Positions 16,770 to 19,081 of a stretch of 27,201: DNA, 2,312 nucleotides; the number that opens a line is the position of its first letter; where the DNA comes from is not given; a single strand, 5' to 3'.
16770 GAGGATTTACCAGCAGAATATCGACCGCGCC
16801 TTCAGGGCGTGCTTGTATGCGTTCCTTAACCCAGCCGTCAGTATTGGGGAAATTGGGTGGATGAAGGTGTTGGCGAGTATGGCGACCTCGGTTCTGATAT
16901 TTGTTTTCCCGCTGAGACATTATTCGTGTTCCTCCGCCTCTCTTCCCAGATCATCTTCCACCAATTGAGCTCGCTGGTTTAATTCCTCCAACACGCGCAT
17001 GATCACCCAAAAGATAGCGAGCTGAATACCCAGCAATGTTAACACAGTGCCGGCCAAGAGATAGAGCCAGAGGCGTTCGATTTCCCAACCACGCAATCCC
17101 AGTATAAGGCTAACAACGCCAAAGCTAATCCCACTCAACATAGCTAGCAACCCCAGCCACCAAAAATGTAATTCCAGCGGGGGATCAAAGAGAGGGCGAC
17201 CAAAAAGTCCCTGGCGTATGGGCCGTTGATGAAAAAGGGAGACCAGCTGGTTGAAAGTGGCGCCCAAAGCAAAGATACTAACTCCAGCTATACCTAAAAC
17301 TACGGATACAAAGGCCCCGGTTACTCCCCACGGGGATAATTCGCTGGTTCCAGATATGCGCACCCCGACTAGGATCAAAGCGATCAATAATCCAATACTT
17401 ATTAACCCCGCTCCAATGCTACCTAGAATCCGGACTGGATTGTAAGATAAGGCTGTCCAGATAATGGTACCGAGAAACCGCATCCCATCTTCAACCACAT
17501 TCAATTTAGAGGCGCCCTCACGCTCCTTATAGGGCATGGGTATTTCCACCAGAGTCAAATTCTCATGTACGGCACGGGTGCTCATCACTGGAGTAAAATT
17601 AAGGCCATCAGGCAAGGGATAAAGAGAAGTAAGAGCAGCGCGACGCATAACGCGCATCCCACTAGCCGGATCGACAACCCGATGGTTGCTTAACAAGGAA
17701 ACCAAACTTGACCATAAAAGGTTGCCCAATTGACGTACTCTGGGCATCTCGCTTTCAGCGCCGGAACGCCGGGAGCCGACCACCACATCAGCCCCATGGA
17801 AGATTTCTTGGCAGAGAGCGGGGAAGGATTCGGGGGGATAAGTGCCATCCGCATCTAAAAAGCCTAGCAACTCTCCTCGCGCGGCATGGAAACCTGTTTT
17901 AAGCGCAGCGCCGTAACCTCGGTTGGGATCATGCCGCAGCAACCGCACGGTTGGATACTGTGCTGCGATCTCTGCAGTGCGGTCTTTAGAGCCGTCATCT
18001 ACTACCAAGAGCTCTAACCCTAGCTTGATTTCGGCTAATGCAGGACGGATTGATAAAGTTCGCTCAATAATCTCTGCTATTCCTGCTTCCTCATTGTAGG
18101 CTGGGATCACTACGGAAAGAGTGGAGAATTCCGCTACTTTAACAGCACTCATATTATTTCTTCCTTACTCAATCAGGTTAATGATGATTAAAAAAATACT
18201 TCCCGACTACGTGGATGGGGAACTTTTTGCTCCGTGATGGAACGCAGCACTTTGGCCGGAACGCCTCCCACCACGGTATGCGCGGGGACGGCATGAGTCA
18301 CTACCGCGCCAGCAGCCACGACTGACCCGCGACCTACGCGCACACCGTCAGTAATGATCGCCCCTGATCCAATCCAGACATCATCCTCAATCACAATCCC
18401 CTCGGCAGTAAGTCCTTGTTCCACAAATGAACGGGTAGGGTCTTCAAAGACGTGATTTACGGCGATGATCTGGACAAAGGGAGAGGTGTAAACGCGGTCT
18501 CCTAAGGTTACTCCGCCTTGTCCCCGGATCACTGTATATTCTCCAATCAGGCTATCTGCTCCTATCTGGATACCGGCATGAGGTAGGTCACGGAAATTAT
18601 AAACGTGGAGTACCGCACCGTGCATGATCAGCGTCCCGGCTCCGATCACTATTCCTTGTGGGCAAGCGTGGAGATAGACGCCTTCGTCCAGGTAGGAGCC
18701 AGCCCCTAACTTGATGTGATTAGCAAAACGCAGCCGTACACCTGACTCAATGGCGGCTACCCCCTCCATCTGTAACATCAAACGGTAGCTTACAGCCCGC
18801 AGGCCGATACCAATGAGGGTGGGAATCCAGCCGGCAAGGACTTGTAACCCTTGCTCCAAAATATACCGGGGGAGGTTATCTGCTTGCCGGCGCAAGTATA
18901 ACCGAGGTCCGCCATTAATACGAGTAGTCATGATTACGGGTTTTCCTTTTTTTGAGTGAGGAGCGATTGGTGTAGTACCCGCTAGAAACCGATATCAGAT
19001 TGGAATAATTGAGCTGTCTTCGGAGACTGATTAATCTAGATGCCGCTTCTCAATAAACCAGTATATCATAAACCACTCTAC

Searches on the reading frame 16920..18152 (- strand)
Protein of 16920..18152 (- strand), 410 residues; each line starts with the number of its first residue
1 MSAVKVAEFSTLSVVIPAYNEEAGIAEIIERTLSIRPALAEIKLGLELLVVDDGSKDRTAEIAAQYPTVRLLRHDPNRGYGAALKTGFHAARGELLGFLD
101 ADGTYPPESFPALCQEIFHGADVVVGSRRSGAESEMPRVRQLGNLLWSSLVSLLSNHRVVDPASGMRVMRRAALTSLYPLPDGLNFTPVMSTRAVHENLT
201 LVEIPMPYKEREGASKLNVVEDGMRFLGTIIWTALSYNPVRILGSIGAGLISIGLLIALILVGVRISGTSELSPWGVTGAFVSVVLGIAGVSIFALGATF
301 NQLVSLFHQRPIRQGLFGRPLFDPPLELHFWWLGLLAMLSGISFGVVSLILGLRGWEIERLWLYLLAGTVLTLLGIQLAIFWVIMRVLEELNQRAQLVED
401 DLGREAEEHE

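Call 4: search_protein_families(library=pfam, proteins=[window:16920-18152:-], max_evalue=0.01)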
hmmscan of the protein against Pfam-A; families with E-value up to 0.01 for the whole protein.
window:16920-18152:- (410 aa): 4 families
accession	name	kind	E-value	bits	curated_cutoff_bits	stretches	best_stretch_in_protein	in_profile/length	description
PF00535.33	Glycos_transf_2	-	3.9e-33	115.2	23.3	1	13-174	1-164/168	Glycosyl transferase family 2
PF13641.12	Glyco_tranf_2_3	-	5.2e-10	40.2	27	1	12-174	3-171/230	Glycosyltransferase like family 2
PF10111.15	Glyco_tranf_2_2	-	8.1e-06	26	27.3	1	13-113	1-102/276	Glycosyltransferase like family 2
PF13704.12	Glyco_tranf_2_4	-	0.0032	18.4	27.5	1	47-102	21-81/98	Glycosyl transferase family 2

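Call 6: search_protein_families(library=ncbifam, proteins=[window:16920-18152:-], max_evalue=0.001)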
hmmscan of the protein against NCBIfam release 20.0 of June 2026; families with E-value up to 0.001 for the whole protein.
window:16920-18152:- (410 aa): 16 families
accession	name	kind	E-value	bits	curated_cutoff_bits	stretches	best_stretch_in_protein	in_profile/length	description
TIGR04182.1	glyco_TIGR04182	equivalog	1.2e-36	126.6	325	1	13-305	3-284/293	S-layer glycoprotein N-glycosyltransferase AglJ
NF041391.1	DPhHxTase_Halo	equivalog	2.7e-29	101.7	375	1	18-231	3-206/213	dolichyl-phosphate hexose transferase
NF007986.1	PRK10714.1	equivalog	1.1e-27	97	529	1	8-297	4-287/316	undecaprenyl-phosphate 4-deoxy-4-formamido-L-arabinose transferase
NF047588.1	GlcsyltransPgfSStrep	equivalog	4.1e-19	68.9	500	1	12-300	3-287/308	glycosyltransferase PgfS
TIGR04283.1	glyco_like_mftF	equivalog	4.1e-15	56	182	1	12-122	1-101/221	TIGR04283 family arsenosugar biosynthesis glycosyltransferase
TIGR03965.1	mycofact_glyco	equivalog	6.8e-15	54.9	280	1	7-128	71-190/467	mycofactocin biosynthesis glycosyltransferase MftF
NF010496.0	PRK13915.1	equivalog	1.5e-14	53.8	262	1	8-105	29-129/307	glucosyl-3-phosphoglycerate synthase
NF058614.1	PPMAGASynPpgS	equivalog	4.5e-14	52.4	370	1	14-183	4-171/226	polyprenyl-phospho-N-acetylgalactosaminyl synthase PpgS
TIGR03937.1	PgaC_IcaA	equivalog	1.7e-13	50.4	422.3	1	4-122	39-155/407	poly-beta-1,6-N-acetyl-D-glucosamine synthase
NF007482.0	PRK10073.1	equivalog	1.2e-12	47.5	423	1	9-114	5-107/334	glycosyltransferase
NF038302.1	EPS_HpsE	equivalog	1.9e-09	37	300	1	12-103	3-97/307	hormogonium polysaccharide biosynthesis glycosyltransferase HpsE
NF041875.1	EPS_EpsD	equivalog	2.5e-09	37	370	1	12-112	1-99/325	exopolysaccharide biosynthesis glycosyltransferase EpsD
NF047683.1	TeichurnBiosyTuaG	equivalog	1.1e-06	28.5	400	1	11-108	7-102/252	teichuronic acid biosynthesis protein TuaG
NF041865.1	EpsU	equivalog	1.4e-06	27.6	700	1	5-101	34-125/394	exopolysaccharide biosynthesis GT2 family glycosyltransferase EpsU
NF053739.1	GlytfEpsEBac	equivalog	0.00016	20.8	450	1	12-102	3-92/265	glycosyltransferase EpsE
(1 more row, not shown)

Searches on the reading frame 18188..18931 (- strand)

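Call 4: search_protein_families(library=pfam, proteins=[window:18188-18931:-], max_evalue=0.01)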
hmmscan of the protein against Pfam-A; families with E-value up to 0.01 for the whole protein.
window:18188-18931:- (247 aa): 3 families
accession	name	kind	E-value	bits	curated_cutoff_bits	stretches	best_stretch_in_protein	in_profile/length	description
PF00132.30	Hexapep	-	1.4e-16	59.8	27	1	178-213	1-36/36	Bacterial transferase hexapeptide (six repeats)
PF14602.12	Hexapep_2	-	2.5e-12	46.7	27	1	179-212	2-33/34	Hexapeptide repeat of succinyl-transferase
PF25084.1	LbH_EIF2B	-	0.0018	18.7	54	0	168-203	68-103/105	EIF2B subunit epsilon LbH domain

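Call 6: search_protein_families(library=ncbifam, proteins=[window:18188-18931:-], max_evalue=0.001)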
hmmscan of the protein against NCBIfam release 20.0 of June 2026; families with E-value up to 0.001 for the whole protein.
window:18188-18931:- (247 aa): 37 families (the best 25 are shown)
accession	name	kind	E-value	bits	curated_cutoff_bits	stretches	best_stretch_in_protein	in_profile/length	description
NF007797.0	PRK10502.1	subfamily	3.4e-18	66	192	1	121-232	73-179/183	WcaF family extracellular polysaccharide biosynthesis acetyltransferase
TIGR03532.1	DapD_Ac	equivalog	7.7e-18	65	231.75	1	119-236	111-218/231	2,3,4,5-tetrahydropyridine-2,6-dicarboxylate N-acetyltransferase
NF007240.0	PRK09677.1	equivalog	4.9e-16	58.8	243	1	118-232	63-184/192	putative lipopolysaccharide biosynthesis O-acetyl transferase WbbJ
TIGR03308.1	phn_thr-fam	hypoth_equivalog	6.4e-16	58.8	201.65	1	176-232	106-162/204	phosphonate metabolim protein, transferase hexapeptide repeat family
NF007499.0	PRK10092.1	equivalog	1.3e-15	57.7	314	1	139-231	92-182/183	maltose O-acetyltransferase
NF007076.0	PRK09527.1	equivalog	2.7e-14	53.1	347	1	134-235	89-188/203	galactoside O-acetyltransferase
NF000490.1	chloram_CatB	equivalog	1.2e-13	50.9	350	1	145-231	82-163/210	type B chloramphenicol O-acetyltransferase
NF033468.1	stregram_VatI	exception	1.8e-12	47.5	415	1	159-232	94-166/208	streptogramin A O-acetyltransferase Vat(I)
NF000311.1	Vat_ABCDEFH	equivalog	2.7e-12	46.7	300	1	179-235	111-167/201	Vat family streptogramin A O-acetyltransferase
TIGR03570.1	NeuD_NnaD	subfamily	6.2e-12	45.5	160.8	1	176-227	151-202/202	NeuD/PglB/VioB family sugar acetyltransferase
NF000504.1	stregram_VatH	exception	4.9e-11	42.9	475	1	158-231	98-170/216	streptogramin A O-acetyltransferase Vat(H)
NF000101.1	stregram_VatA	exception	1.4e-10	41.2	450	1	178-231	118-171/219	streptogramin A O-acetyltransferase Vat(A)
NF050158.1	CarbAnhydGPos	equivalog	3.3e-10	39.9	250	1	122-236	29-147/172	gamma carbonic anhydrase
NF041874.1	EPS_EpsC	equivalog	4.7e-10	39.4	150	1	180-230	115-165/168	serine O-acetyltransferase EpsC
NF038307.1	EPS_acetyl_HpsU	equivalog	5.7e-10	39.1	305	1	120-228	71-174/178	hormogonium polysaccharide biosynthesis acetyltransferase HpsU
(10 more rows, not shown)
